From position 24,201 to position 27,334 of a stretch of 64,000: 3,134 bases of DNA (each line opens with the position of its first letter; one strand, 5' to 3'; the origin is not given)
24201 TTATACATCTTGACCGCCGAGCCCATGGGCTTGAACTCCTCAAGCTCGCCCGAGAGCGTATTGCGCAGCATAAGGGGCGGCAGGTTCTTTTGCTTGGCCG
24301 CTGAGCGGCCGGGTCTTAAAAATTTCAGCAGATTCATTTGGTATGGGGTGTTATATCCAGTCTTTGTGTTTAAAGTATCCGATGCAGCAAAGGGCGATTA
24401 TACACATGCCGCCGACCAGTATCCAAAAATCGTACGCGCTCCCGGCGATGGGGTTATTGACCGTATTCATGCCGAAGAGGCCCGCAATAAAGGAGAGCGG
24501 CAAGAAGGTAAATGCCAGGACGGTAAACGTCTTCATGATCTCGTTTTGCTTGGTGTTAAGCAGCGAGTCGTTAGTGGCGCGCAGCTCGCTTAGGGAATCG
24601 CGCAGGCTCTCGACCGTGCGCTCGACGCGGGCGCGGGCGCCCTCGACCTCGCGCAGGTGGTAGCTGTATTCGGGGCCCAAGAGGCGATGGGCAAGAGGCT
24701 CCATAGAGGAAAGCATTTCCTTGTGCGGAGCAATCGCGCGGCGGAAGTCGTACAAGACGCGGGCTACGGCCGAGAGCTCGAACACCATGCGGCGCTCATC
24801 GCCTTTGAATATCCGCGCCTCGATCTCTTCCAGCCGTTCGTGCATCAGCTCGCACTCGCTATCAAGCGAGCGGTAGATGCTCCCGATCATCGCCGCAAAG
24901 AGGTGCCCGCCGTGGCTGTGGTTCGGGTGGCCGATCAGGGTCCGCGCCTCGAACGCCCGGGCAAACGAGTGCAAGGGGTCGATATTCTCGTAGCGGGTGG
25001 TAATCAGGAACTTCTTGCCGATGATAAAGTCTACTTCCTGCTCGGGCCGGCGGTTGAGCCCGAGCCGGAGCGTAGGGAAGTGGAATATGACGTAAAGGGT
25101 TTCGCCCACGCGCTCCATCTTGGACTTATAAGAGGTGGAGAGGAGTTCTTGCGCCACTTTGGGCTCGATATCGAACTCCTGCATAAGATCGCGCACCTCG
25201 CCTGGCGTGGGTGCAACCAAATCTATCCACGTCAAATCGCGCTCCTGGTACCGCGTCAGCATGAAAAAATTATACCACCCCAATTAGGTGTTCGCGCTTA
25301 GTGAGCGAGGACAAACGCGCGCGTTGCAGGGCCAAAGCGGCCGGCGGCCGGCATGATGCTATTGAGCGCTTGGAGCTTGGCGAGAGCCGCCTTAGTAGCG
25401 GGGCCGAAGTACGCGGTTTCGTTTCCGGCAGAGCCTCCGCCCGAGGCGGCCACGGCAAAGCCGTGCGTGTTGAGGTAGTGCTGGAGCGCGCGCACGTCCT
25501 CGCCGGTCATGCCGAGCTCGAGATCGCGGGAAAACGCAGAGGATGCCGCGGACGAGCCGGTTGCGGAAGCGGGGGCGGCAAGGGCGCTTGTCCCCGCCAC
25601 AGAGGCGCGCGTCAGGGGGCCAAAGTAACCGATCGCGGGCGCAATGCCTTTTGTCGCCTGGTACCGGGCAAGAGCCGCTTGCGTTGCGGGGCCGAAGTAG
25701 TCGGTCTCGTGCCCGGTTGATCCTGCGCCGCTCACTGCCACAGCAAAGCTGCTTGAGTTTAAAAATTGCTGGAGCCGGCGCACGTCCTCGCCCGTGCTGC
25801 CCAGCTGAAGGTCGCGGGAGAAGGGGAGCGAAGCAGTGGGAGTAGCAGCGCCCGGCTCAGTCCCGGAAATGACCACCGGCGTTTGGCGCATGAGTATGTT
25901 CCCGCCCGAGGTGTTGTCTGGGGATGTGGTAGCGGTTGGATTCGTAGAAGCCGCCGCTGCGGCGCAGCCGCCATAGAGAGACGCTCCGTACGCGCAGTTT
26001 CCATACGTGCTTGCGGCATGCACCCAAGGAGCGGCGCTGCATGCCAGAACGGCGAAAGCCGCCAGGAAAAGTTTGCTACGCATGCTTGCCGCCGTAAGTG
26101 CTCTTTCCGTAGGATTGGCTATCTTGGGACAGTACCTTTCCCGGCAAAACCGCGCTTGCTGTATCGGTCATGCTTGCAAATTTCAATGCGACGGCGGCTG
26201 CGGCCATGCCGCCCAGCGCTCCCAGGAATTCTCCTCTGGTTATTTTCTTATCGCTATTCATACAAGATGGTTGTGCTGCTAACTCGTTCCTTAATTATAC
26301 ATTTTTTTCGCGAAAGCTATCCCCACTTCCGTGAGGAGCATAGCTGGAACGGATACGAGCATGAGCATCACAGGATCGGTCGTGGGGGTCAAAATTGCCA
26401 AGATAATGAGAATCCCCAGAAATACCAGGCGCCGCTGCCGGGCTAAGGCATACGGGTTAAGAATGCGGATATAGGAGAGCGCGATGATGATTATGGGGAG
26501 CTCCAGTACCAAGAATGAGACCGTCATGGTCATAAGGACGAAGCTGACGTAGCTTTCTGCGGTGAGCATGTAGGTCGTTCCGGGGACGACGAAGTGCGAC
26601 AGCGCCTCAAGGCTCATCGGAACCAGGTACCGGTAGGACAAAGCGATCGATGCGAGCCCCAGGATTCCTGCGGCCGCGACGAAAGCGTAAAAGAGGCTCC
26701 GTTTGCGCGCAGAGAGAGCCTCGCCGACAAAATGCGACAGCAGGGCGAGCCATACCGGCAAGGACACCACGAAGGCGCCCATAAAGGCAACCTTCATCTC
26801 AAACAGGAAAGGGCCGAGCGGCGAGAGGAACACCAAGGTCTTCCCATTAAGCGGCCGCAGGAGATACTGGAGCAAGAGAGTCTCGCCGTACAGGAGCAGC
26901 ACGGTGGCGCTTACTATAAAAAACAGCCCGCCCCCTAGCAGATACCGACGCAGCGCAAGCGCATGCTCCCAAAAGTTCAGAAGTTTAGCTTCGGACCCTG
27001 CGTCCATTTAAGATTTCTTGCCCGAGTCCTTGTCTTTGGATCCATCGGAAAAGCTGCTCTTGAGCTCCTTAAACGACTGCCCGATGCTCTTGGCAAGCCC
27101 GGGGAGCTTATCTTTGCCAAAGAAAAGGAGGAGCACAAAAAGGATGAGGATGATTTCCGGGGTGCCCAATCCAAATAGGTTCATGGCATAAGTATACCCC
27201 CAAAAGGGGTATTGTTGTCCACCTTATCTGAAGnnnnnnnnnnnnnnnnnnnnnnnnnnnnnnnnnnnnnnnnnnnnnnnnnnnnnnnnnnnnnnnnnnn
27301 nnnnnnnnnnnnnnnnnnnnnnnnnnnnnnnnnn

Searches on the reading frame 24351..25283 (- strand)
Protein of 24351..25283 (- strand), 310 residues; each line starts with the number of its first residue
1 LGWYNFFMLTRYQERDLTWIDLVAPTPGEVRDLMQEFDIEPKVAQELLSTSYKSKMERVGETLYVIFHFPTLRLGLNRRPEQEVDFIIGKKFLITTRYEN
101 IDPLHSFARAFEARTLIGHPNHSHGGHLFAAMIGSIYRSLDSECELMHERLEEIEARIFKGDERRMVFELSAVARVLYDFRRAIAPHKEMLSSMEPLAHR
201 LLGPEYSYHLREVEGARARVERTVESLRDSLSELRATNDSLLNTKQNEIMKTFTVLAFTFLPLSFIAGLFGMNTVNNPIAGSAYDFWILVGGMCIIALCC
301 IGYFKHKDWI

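Call 54: search_protein_families(library=ncbifam, proteins=[window:24351-25283:-], max_evalue=0.01)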
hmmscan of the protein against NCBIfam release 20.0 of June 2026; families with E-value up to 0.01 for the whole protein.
window:24351-25283:- (310 aa): 2 families
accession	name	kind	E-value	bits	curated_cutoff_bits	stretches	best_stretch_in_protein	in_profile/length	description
TIGR00383.1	corA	equivalog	3.9e-45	154.6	200.75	1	13-310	25-320/320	magnesium/cobalt transporter CorA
NF007092.0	PRK09546.1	equivalog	8.3e-16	58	292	1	16-310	39-327/327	zinc transporter ZntB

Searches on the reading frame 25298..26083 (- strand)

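Call 53: search_protein_families(library=padloc, proteins=[window:25298-26083:-], max_evalue=0.01)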
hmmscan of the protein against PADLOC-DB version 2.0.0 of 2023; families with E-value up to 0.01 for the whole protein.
window:25298-26083:- (261 aa): 0 families

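Call 54: search_protein_families(library=ncbifam, proteins=[window:25298-26083:-], max_evalue=0.01)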
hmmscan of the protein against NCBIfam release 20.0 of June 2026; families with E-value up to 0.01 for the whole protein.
window:25298-26083:- (261 aa): 1 family
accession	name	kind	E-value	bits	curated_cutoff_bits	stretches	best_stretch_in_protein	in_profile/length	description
TIGR02869.1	spore_SleB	equivalog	9.3e-06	25.7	236.5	0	92-166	7-72/201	spore cortex-lytic enzyme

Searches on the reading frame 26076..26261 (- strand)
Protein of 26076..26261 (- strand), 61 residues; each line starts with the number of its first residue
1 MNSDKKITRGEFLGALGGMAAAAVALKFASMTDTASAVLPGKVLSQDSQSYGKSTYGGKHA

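Call 53: search_protein_families(library=padloc, proteins=[window:26076-26261:-], max_evalue=0.01)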
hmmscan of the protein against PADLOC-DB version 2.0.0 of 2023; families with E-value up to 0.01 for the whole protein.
window:26076-26261:- (61 aa): 0 families

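Call 54: search_protein_families(library=ncbifam, proteins=[window:26076-26261:-], max_evalue=0.01)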
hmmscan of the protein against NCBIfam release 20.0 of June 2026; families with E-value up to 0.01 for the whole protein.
window:26076-26261:- (61 aa): 1 family
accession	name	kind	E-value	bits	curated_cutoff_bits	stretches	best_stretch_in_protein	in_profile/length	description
NF038009.1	TatB_1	subfamily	0.00035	20.8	100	1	5-59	12-67/70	twin-arginine translocation system-associated protein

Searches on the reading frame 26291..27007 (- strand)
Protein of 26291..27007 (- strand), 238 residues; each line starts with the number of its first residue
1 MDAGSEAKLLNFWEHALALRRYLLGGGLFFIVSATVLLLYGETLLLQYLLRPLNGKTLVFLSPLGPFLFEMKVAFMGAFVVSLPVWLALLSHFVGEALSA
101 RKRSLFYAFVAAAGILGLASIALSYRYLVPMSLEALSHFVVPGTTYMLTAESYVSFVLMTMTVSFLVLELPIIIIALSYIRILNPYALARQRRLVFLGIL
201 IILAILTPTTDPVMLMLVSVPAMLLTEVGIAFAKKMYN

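Call 53: search_protein_families(library=padloc, proteins=[window:26291-27007:-], max_evalue=0.01)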
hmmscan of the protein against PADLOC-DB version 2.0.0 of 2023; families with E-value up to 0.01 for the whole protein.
window:26291-27007:- (238 aa): 0 families

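Call 54: search_protein_families(library=ncbifam, proteins=[window:26291-27007:-], max_evalue=0.01)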
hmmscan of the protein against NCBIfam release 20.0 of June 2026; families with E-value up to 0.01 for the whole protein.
window:26291-27007:- (238 aa): 3 families
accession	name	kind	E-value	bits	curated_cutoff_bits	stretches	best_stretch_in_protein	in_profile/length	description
TIGR01912.1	TatC-Arch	equivalog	3.8e-25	88.9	192.6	1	53-236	48-232/234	Sec-independent protein translocase TatC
TIGR00945.1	tatC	equivalog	5.8e-24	85.2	132.7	1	14-225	3-214/215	twin-arginine translocase subunit TatC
NF008174.0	PRK10921.1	equivalog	3e-14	53.2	432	1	54-234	55-234/258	Sec-independent protein translocase subunit TatC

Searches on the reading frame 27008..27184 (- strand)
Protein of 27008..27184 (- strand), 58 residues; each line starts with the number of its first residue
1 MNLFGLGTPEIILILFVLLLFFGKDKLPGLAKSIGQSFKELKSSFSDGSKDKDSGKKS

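Call 53: search_protein_families(library=padloc, proteins=[window:27008-27184:-], max_evalue=0.01)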
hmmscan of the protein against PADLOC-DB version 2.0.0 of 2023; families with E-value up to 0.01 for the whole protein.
window:27008-27184:- (58 aa): 0 families

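Call 54: search_protein_families(library=ncbifam, proteins=[window:27008-27184:-], max_evalue=0.01)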
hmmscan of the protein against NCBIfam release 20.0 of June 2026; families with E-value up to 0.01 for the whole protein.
window:27008-27184:- (58 aa): 19 families
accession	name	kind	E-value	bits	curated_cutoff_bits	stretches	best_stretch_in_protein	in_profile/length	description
NF011430.0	PRK14861.1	subfamily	9.9e-14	50.6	62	1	5-56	4-55/61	twin arginine translocase protein A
TIGR01411.1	tatAE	subfamily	5.5e-12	45.1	53.9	1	5-49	1-45/47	twin-arginine translocase TatA/TatE family subunit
NF011429.0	PRK14857.1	equivalog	5.6e-12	45.9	77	1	1-44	1-44/91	TatA/E family twin arginine-targeting protein translocase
NF001854.0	PRK00575.1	equivalog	2.1e-08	34.7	72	1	6-51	4-49/94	Sec-independent protein translocase subunit TatA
NF002377.0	PRK01371.1-4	equivalog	1.1e-07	32.2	96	1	4-46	2-44/119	sec-independent translocase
TIGR01410.1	tatB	equivalog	1.4e-06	28.7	56.5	1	4-47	1-44/80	Sec-independent protein translocase protein TatB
NF047942.1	TatA_Rickett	exception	2.3e-06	27.1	90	1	5-47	2-44/45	twin-arginine translocase TatA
NF047941.1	TatB_Rickett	equivalog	2.3e-05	24.5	75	1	3-41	1-39/84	Sec-independent protein translocase subunit TatB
NF003393.0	PRK04561.1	equivalog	2.9e-05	23.9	104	1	12-53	10-51/75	twin arginine translocase protein A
NF002500.0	PRK01833.1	equivalog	8.3e-05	22.8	115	1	10-54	8-51/74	Sec-independent protein translocase subunit TatA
NF002402.0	PRK01470.1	equivalog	9.5e-05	21.9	71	1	5-54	2-51/53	twin arginine translocase protein A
NF002813.0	PRK02958.1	equivalog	0.00015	21.8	83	1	12-54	10-52/73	Sec-independent protein translocase subunit TatA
NF003396.0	PRK04598.1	equivalog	0.00028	21.3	121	1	11-56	9-54/81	Sec-independent protein translocase subunit TatA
NF002922.0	PRK03554.1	equivalog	0.00031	21.2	125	1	10-53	8-51/89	Sec-independent protein translocase subunit TatA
NF001681.0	PRK00442.1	equivalog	0.00052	20.7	102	1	12-53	10-51/92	twin-arginine translocase TatA/TatE family subunit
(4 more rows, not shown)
